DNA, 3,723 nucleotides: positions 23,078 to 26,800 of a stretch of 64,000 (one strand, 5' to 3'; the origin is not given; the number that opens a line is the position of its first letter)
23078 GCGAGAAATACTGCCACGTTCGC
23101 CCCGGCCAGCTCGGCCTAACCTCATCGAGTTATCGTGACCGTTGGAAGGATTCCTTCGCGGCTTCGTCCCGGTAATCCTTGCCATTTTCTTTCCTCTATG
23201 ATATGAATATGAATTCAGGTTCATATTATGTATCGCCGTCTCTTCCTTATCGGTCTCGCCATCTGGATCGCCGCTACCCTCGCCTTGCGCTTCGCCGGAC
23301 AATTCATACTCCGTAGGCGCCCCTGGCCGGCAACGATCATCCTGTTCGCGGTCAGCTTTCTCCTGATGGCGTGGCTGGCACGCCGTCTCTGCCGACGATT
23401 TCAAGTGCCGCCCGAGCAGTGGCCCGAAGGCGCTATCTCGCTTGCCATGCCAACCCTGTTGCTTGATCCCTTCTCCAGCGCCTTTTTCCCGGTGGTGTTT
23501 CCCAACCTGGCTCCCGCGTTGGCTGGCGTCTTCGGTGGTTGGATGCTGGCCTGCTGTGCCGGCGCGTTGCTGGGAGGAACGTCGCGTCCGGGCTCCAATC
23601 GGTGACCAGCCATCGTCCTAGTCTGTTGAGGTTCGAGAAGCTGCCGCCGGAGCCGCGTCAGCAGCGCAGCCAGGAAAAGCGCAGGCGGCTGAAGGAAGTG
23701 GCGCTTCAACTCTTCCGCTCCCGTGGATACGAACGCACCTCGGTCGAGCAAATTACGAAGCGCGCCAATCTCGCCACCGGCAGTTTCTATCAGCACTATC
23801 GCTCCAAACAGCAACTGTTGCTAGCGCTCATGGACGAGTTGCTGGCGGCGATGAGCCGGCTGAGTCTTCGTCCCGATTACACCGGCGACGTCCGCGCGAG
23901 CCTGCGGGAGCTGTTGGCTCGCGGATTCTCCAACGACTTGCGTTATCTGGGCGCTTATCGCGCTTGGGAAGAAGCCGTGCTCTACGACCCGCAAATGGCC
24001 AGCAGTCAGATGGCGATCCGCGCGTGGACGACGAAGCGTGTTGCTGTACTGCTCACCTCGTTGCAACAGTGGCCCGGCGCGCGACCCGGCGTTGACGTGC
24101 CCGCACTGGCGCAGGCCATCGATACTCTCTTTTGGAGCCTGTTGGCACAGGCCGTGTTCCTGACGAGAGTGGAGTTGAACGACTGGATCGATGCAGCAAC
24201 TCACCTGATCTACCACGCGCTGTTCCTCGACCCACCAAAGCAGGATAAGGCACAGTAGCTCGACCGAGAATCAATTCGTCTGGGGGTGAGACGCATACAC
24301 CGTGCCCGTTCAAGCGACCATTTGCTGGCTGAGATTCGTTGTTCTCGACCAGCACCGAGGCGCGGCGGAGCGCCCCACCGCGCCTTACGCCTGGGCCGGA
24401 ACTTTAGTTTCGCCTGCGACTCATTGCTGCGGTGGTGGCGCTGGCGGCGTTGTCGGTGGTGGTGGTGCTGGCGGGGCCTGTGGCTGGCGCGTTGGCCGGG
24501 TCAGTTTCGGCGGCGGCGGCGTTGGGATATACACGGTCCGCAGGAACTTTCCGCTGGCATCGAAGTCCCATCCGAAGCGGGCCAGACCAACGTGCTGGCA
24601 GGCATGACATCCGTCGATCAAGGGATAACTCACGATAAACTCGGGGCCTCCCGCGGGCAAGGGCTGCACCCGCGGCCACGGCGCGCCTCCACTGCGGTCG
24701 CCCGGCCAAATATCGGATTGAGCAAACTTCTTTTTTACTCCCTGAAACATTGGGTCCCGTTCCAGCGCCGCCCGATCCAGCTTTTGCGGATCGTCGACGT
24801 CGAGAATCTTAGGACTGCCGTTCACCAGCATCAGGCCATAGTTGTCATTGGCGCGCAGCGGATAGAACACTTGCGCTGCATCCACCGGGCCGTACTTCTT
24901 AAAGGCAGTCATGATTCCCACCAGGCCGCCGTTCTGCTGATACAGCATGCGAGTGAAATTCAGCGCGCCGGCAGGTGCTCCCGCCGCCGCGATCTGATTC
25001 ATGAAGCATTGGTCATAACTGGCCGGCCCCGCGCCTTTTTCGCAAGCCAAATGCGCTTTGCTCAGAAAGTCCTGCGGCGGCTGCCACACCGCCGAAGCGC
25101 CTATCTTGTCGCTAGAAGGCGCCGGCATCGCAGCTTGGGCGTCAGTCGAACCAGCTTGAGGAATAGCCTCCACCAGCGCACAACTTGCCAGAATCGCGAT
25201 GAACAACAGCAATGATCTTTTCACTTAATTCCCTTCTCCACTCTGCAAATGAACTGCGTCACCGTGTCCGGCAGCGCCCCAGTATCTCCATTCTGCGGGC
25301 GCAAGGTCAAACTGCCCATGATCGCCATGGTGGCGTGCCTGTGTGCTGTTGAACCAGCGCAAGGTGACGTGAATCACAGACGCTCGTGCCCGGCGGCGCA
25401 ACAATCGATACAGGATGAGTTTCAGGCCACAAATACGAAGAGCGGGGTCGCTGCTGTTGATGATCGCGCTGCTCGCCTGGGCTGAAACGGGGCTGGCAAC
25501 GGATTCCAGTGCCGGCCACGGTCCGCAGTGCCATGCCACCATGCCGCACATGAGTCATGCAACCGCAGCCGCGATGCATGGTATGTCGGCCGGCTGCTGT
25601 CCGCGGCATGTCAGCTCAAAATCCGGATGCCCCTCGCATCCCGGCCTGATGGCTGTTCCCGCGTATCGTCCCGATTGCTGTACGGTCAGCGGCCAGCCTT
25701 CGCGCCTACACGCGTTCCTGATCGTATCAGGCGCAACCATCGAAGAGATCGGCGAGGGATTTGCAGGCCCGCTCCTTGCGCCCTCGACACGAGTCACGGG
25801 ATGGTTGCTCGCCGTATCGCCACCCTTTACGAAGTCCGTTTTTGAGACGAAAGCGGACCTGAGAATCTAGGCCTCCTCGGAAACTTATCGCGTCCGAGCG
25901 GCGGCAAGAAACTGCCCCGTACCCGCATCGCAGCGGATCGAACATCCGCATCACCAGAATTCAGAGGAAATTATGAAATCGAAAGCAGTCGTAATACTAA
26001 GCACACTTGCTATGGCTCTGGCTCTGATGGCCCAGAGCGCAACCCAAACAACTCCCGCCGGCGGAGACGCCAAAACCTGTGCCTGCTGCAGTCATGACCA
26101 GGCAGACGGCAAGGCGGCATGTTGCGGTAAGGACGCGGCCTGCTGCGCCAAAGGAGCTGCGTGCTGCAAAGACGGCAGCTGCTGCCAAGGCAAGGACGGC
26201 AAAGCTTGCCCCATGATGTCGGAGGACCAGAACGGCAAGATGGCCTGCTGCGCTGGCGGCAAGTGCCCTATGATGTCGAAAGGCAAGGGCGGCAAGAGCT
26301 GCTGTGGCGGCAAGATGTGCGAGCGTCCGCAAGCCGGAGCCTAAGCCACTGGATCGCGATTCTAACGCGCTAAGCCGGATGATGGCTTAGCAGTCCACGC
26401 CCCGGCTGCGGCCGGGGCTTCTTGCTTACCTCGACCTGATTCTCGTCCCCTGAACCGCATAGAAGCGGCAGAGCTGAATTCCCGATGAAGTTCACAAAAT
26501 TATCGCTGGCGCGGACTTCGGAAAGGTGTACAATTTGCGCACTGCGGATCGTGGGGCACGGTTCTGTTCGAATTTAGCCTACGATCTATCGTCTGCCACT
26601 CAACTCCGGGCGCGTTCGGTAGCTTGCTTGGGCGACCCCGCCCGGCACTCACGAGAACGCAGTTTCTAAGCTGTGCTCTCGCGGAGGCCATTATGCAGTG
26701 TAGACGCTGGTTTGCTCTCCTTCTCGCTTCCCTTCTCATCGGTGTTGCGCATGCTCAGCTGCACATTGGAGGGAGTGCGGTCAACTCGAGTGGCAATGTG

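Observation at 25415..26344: Gene pair for a secreted His/Met/Cys-rich protein and a secreted 18-Cys CC-doublet metallothionein-like protein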

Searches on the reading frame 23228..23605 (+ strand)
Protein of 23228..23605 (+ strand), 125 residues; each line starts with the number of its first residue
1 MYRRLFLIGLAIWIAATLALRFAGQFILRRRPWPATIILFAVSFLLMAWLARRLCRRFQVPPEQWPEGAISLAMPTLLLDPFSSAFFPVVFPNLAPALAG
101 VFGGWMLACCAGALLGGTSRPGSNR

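Call 3: search_protein_families(library=pfam, proteins=[window:23228-23605:+], max_evalue=1)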
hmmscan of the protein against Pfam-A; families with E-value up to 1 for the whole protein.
window:23228-23605:+ (125 aa): 1 family
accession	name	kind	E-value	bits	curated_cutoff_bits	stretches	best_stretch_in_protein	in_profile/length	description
PF17329.7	DUF5367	-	2.7e-10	40.8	25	1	37-117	11-91/98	Family of unknown function (DUF5367)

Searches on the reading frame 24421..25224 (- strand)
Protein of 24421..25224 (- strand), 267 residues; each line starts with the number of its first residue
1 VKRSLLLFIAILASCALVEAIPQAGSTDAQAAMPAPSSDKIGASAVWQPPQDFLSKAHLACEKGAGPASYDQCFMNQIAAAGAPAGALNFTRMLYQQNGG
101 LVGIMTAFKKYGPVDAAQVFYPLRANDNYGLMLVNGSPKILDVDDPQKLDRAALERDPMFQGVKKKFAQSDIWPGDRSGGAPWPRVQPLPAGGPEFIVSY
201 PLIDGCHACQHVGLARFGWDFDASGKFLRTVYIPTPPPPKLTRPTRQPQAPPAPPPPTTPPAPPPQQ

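Call 3: search_protein_families(library=pfam, proteins=[window:24421-25224:-], max_evalue=1)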
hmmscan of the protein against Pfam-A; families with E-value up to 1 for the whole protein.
window:24421-25224:- (267 aa): 0 families

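Call 4: search_protein_families(library=ncbifam, proteins=[window:24421-25224:-], max_evalue=1)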
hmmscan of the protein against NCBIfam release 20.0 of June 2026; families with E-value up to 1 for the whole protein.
window:24421-25224:- (267 aa): 0 families

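Call 31: find_homologous_proteins(query=window:24424-25224:-, max_evalue=0.001)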
Query window:24424-25224:- (267 aa): 276 proteins with E <= 0.001 among 8000 candidates; the best 120 are listed.
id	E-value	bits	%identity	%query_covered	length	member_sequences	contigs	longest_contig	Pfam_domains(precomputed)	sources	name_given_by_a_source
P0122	7.2e-178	608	100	100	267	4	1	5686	-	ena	-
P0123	2.9e-146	504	82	92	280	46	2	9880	-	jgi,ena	jgi:hypothetical protein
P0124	4.6e-143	494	80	100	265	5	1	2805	-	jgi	jgi:hypothetical protein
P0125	2.6e-140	485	78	87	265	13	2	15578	-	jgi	-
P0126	5.8e-140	484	81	100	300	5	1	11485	-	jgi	-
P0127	6.0e-139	480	78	100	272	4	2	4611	-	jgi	jgi:hypothetical protein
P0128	1.3e-134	466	79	91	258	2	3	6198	-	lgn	-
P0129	1.3e-131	456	76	92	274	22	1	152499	-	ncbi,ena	-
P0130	6.5e-131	454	80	88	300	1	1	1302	-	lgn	-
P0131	4.5e-127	441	78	87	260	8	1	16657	-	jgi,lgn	-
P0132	1.2e-125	437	74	96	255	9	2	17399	-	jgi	-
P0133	1.2e-121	423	80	82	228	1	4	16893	-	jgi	-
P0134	8.5e-120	417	74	82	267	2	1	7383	-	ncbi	-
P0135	2.3e-118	413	70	97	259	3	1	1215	-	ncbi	-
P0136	2.9e-118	412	71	91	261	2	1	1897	-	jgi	-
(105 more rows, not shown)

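Call 34: search_solved_structures(query=A4, max_evalue=1)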
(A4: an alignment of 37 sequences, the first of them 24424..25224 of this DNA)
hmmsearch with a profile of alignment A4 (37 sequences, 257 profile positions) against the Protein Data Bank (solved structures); distinct sequences matched with E-value up to 1: 1.
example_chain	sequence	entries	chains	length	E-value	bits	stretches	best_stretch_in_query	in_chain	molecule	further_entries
3rnv_A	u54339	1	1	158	0.91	12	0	69-145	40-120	Helper component proteinase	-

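Call 40: predict_structure(alignment_id=A4)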
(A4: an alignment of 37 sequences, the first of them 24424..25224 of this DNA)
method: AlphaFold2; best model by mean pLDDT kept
length: 267 residues; sequences in the alignment: 37
mean_pLDDT: 82.4   pTM: 0.71
mean pLDDT of the five models: 82.4, 81.4, 81.2, 79.5, 79.1
residues with pLDDT >= 90: 152; 70-90: 59; 50-70: 25; < 50: 31
segments of 3 or more residues with pLDDT < 50: 1-6, 12-35
pLDDT, mean of each block of 10 residues (from residue 1): 48 44 39 55 96 95 85 95 97 92 96 96 84 95 91 93 91 78 93 95 77 93 97 84 70 73 67
secondary structure, 60 per line:
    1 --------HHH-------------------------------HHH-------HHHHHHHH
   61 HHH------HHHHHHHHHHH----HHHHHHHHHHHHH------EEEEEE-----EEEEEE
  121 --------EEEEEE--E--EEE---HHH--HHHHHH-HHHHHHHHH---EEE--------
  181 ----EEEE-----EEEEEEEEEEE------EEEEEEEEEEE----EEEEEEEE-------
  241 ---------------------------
elements in order: H53-63 H70-80 H85-97 E104-109 E115-120 E129-134 E140-142 H151-156 H158-166 E170-172 E185-188 E194-204 E211-221 E226-233

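Call 44: fold_search(model_id=the predicted structure, library=pdb)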
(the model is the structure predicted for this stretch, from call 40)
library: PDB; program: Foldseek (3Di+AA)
matches with E <= 10: 715; with E <= 0.001: 0
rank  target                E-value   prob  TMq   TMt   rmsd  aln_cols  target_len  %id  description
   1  7k1r_A                5.8e-02  0.15  0.16  0.10  10.6       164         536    8  X-ray Structure of an Enterobacter GH43 Beta-Xylosidase: EcXyl43 F507A mutant (released 2021-11-10)
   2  7k1r_C                6.9e-02  0.21  0.18  0.11   9.5       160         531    7  X-ray Structure of an Enterobacter GH43 Beta-Xylosidase: EcXyl43 F507A mutant (released 2021-11-10)
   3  7k1r_B                7.3e-02  0.16  0.17  0.11  10.1       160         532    8  X-ray Structure of an Enterobacter GH43 Beta-Xylosidase: EcXyl43 F507A mutant (released 2021-11-10)
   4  6saz_B                9.2e-02  0.14  0.14  0.15  18.3       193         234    9  Cleaved human fetuin-b in complex with crayfish astacin (released 2019-10-23)
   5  6saz_D                1.3e-01  0.12  0.14  0.15  17.8       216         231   11  Cleaved human fetuin-b in complex with crayfish astacin (released 2019-10-23)
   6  3dxo_A                1.4e-01  0.60  0.14  0.27   6.7        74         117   15  CRYSTAL STRUCTURE OF A PUTATIVE ISOMERASE OF THE SNOAL-LIKE FAMILY (ATU_0744) FROM AGROBACTERIUM TUMEFACIENS STR. C58  (released 2008-08-12)
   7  7k1r_D                1.7e-01  0.14  0.18  0.11   9.7       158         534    6  X-ray Structure of an Enterobacter GH43 Beta-Xylosidase: EcXyl43 F507A mutant (released 2021-11-10)
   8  3dxo_B                2.1e-01  0.51  0.14  0.27   6.7        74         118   15  CRYSTAL STRUCTURE OF A PUTATIVE ISOMERASE OF THE SNOAL-LIKE FAMILY (ATU_0744) FROM AGROBACTERIUM TUMEFACIENS STR. C58  (released 2008-08-12)
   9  8s7l_B                2.1e-01  0.14  0.16  0.18  19.4       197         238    9  Crystal structure of a double mutant of VirB8-like OrfG central and C-terminal domains of Streptococcus thermophilus I (released 2025-03-12)
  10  7ron                  2.2e-01  0.18  0.18  0.10   9.8       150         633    9  Crystal structure of the Friedel-Crafts alkylating enzyme CylK from Cylindospermum licheniforme (released 2022-03-23)
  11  6ht9_B                2.2e-01  0.08  0.14  0.12  17.1       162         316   10  Mouse fetuin-B in complex with crayfish astacin (released 2019-03-13)
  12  3pig_B                2.3e-01  0.30  0.21  0.12   7.5       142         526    8  beta-fructofuranosidase from Bifidobacterium longum (released 2011-04-27)
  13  2ebs_B                2.5e-01  0.18  0.20  0.09   9.5       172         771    8  Crystal Structure Anaalysis of Oligoxyloglucan reducing-end-specific cellobiohydrolase (OXG-RCBH) D465N Mutant Complex (released 2007-06-26)
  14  1vcu_A                2.5e-01  0.12  0.17  0.14   8.7       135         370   10  Structure of the human cytosolic sialidase Neu2 in complex with the inhibitor DANA (released 2004-11-02)
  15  8uws_B                2.5e-01  0.08  0.16  0.10  10.6       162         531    9  Cryo-EM structure of an Enterobacter GH43 Beta-Xylosidase: EcXyl43 (released 2024-05-15)
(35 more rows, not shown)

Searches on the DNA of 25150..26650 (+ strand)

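Call 53: search_rna_families(source=window, start=25150, end=26650, threshold=evalue, max_evalue=5)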
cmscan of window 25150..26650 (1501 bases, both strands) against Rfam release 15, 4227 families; matches with E-value up to 5: 1.
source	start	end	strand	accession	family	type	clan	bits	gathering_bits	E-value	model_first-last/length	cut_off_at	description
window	26397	26420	+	RF02225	sX6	Gene; sRNA;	-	14.2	40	0.52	296-319/342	no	Proteobacterial sRNA sX6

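Call 103: build_rna_model(alignment_id=A9, structure=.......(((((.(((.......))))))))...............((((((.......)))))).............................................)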
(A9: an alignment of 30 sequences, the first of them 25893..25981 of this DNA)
Model R1 built from alignment A9 (30 sequences, 110 columns); structure: as given.
model positions 88; base pairs 14; branch points 1; effective number of sequences 5.62; information 0.647 bits per position. Calibrated on 0.2 Mb of random sequence (short: E-values are rough).
structure used (alignment columns):
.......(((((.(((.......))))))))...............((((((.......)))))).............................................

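Call 104: search_with_rna_model(model_id=R1, sources=[window, L005, L006, L007, L008, L009, L010, L011, L012, L013, L014, L015, L016, L017, L018, L019, L020, L021, L022, L023, L024, L025, L026, L027, L028, L029, L030, L031, L032, L033, L034, L035, L036, L037, L038, L039, L040, L041, L042, L043, L044, L045, L046, L047, L048, L049, L050, L051, L052, L053, L054, L055, L056, L057, L058, L059, L060, L061, L062, L063, L065, L066, L067, L068, L069, L070], max_evalue=1, make_alignment=true)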
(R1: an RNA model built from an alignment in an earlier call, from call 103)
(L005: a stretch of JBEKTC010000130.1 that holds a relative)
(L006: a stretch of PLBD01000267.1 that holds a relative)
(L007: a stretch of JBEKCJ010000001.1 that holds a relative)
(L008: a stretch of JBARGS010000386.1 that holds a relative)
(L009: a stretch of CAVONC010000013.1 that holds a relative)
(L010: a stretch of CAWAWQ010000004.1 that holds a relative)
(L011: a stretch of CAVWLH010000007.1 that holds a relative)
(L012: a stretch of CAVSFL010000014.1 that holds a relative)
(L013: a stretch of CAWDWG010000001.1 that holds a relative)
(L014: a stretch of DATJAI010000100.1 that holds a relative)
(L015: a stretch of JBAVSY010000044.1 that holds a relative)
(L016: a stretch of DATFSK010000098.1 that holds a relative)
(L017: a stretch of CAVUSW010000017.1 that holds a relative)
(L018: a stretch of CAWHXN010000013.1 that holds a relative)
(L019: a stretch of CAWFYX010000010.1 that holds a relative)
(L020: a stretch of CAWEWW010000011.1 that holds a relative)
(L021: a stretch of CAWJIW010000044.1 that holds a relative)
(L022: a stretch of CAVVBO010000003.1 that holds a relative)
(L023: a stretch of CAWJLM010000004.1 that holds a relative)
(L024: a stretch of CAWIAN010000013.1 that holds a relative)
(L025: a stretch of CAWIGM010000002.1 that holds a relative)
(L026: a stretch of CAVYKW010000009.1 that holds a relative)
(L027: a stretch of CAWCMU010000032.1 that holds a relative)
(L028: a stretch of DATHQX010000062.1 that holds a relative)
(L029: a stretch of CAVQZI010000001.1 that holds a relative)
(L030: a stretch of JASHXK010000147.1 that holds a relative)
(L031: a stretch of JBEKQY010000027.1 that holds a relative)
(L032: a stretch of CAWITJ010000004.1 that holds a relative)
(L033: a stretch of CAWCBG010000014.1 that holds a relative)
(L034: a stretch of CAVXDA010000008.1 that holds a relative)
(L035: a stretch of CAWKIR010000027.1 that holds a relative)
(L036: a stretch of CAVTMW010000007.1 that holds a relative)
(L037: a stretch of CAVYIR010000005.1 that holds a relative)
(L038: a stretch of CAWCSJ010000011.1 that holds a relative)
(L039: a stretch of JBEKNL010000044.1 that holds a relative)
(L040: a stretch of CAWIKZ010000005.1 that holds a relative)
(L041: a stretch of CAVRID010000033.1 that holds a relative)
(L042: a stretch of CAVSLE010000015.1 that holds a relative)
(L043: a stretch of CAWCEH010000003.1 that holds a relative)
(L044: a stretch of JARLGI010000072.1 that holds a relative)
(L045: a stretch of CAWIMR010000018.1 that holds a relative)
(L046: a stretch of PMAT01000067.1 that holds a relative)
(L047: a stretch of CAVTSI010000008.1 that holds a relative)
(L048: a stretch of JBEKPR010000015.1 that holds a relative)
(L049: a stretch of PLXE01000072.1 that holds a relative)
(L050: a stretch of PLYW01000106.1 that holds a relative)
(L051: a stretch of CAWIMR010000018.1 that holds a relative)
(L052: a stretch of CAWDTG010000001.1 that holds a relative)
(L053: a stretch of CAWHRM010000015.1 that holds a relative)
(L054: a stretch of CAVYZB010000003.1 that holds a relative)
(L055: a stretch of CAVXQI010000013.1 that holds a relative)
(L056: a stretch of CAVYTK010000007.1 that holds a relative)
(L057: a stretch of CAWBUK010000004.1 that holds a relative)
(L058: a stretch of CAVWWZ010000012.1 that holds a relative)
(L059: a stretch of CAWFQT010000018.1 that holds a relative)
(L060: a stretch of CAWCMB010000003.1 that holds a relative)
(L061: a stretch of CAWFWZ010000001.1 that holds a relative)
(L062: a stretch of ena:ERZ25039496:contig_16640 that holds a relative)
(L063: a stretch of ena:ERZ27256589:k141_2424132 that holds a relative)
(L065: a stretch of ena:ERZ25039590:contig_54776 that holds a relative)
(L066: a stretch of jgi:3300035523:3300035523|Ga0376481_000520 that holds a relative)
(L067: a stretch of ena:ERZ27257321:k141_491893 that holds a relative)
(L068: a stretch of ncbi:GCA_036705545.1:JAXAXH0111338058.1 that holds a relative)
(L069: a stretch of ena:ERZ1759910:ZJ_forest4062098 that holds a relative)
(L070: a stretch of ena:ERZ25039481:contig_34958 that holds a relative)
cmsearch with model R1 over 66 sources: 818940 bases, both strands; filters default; matches with E-value up to 1: 61.
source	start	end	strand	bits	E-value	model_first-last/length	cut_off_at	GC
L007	5921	6009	+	83.9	3.9e-17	1-88/88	no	0.52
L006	647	734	+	83.8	4.1e-17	1-88/88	no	0.58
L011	5921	6009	+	83.3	5.5e-17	1-88/88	no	0.53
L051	5922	6009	+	82.7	7.5e-17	1-88/88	no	0.58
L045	5923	6009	+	80.2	2.8e-16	1-88/88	no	0.54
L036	5922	6009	+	80.2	3e-16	1-88/88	no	0.56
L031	5921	6009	+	78.6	7e-16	1-88/88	no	0.51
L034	5922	6009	+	77.9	1e-15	1-88/88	no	0.52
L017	5921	6009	+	77.2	1.5e-15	1-88/88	no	0.58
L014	5922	6009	+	77.2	1.5e-15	1-88/88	no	0.6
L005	5921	6009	+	76.6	2.1e-15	1-88/88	no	0.57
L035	5920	6009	+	75.1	4.5e-15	1-88/88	no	0.52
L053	5883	5972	+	74.5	6.5e-15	1-88/88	no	0.56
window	25895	25981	+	74.4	6.7e-15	1-88/88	no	0.55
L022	5923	6009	+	74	8.1e-15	1-88/88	no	0.54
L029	5925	6009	+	73.9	8.8e-15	1-88/88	no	0.55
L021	5920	6009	+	73.2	1.3e-14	1-88/88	no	0.54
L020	5921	6009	+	73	1.4e-14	1-88/88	no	0.55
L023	5920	6009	+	72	2.5e-14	1-88/88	no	0.51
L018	5920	6009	+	71.9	2.6e-14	1-88/88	no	0.49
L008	3184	3278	+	71.3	3.5e-14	1-88/88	no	0.47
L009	5924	6009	+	69.8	8.1e-14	1-88/88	no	0.49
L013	5922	6009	+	68.4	1.7e-13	1-88/88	no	0.55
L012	5923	6009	+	68.3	1.8e-13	1-88/88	no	0.52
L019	5918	6009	+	65.5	8.4e-13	1-88/88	no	0.5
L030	2201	2288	+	64.5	1.4e-12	1-88/88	no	0.51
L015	5921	6009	+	63.5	2.5e-12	1-88/88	no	0.61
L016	5922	6009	+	57.7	5.6e-11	1-88/88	no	0.51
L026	5920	6009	+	56.2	1.2e-10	1-88/88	no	0.48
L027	5920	6009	+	55.9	1.5e-10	1-88/88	no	0.49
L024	5921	6009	+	51.1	2e-09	1-88/88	no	0.49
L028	3127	3215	+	50.8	2.4e-09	1-88/88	no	0.48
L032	5922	6009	+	50.1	3.5e-09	1-88/88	no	0.57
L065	7922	8009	+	45.3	4.6e-08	1-88/88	no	0.53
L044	5902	6009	+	45.2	4.8e-08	1-88/88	no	0.56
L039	5940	6009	+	42.7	1.9e-07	1-88/88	no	0.49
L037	5904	6009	+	41.7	3.2e-07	1-88/88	no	0.58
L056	6845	6933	+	41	4.7e-07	1-88/88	no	0.56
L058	6827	6915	+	40.8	5.3e-07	1-88/88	no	0.57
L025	5917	6009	+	39.7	9.3e-07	1-88/88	no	0.6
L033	5923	6009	+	39.4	1.1e-06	1-88/88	no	0.52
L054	5931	6009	+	39.1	1.3e-06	1-88/88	no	0.44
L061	6825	6911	+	38.6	1.7e-06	1-88/88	no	0.56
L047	5940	6009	+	38.3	2e-06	1-88/88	no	0.49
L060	6789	6874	+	38.2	2.1e-06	1-88/88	no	0.62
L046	5940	6009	+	37.7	2.8e-06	1-88/88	no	0.49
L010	5920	6009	+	36.4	5.8e-06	1-88/88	no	0.51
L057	6806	6893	+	36.3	6.1e-06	1-88/88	no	0.53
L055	5931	6009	+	35.6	8.8e-06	1-88/88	no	0.48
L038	5907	6009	+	35.6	8.9e-06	1-88/88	no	0.54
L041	5905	6009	+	35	1.2e-05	1-88/88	no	0.53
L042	5940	6009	+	33.5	2.8e-05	1-88/88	no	0.5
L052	5941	6009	+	32.9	3.7e-05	1-88/88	no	0.52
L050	5940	6009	+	32.7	4.3e-05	1-88/88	no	0.49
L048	5938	6009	+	32.1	5.7e-05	1-88/88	no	0.47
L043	5945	6009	+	32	6.1e-05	1-88/88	no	0.51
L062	7945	8009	+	31.8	7e-05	1-88/88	no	0.49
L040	5919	6009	+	30.5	0.00014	1-88/88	no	0.46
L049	5929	6009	+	29.9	0.00019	1-88/88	no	0.49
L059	5869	5961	+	26.7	0.0011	1-88/88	no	0.52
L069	505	586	+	24.5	0.0035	1-88/88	no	0.49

Alignment A10: 61 matches aligned to the model, 163 columns, each read 5' to 3' on its own strand. Consensus structure (alignment columns), stored with it:
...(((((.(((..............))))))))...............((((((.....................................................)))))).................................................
